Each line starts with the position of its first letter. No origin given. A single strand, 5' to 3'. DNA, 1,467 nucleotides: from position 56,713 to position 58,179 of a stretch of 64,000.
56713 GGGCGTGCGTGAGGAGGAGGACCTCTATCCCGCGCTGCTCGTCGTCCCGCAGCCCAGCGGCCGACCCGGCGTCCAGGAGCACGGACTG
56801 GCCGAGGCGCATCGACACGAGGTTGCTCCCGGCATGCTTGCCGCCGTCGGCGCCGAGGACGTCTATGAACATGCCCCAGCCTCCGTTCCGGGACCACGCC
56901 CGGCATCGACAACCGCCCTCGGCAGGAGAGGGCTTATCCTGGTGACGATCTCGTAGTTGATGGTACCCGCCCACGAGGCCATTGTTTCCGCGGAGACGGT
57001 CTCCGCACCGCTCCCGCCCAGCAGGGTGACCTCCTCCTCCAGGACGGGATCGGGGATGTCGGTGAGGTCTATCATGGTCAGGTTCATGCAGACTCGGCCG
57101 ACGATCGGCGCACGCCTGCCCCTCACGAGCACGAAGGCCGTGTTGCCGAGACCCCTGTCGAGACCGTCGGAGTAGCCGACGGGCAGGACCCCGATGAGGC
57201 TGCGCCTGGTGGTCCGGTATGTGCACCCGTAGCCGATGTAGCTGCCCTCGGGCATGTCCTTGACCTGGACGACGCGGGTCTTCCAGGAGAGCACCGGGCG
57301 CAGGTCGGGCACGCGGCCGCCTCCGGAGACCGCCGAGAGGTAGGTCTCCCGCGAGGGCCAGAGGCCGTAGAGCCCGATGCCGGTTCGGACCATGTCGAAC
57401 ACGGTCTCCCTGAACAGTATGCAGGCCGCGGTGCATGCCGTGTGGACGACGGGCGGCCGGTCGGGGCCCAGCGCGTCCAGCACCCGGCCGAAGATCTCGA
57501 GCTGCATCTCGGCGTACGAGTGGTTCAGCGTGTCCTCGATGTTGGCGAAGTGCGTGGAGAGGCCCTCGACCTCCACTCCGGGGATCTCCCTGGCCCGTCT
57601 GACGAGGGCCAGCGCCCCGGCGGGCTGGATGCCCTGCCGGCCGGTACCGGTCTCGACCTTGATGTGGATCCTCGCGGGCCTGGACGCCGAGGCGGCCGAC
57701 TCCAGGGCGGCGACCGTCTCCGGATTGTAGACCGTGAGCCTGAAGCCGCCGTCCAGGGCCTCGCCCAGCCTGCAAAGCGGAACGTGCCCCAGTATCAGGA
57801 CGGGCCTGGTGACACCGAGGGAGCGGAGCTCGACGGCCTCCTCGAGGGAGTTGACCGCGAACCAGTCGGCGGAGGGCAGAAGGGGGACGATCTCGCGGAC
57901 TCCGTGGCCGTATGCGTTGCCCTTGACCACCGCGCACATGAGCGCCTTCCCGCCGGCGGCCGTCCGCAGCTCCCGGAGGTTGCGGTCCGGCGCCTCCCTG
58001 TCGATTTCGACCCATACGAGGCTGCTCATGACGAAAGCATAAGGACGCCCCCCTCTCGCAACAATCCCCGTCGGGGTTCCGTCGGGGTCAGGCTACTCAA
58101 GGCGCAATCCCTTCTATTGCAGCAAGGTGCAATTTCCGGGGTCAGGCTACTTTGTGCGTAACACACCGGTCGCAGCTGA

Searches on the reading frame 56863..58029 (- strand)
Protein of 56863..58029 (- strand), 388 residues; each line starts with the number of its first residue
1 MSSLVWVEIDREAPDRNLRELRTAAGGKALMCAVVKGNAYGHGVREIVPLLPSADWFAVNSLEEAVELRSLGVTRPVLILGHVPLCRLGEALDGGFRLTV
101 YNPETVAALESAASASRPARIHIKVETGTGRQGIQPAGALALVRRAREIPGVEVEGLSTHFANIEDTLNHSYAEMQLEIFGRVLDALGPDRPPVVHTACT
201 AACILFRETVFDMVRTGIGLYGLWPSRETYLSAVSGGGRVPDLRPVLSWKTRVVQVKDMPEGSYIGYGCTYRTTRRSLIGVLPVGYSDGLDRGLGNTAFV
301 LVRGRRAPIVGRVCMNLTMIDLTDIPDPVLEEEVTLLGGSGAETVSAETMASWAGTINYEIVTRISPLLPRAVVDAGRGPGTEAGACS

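Call 7: search_protein_families(library=pfam, proteins=[window:56863-58029:-], max_evalue=0.01)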
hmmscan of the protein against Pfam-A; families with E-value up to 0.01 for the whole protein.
window:56863-58029:- (388 aa): 2 families
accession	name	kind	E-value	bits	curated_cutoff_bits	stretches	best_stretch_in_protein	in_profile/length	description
PF01168.26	Ala_racemase_N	-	1.9e-56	191.6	24.1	1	9-223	1-218/220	Alanine racemase, N-terminal domain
PF00842.27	Ala_racemase_C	-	9.5e-44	148.5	25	1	246-372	1-126/127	Alanine racemase, C-terminal domain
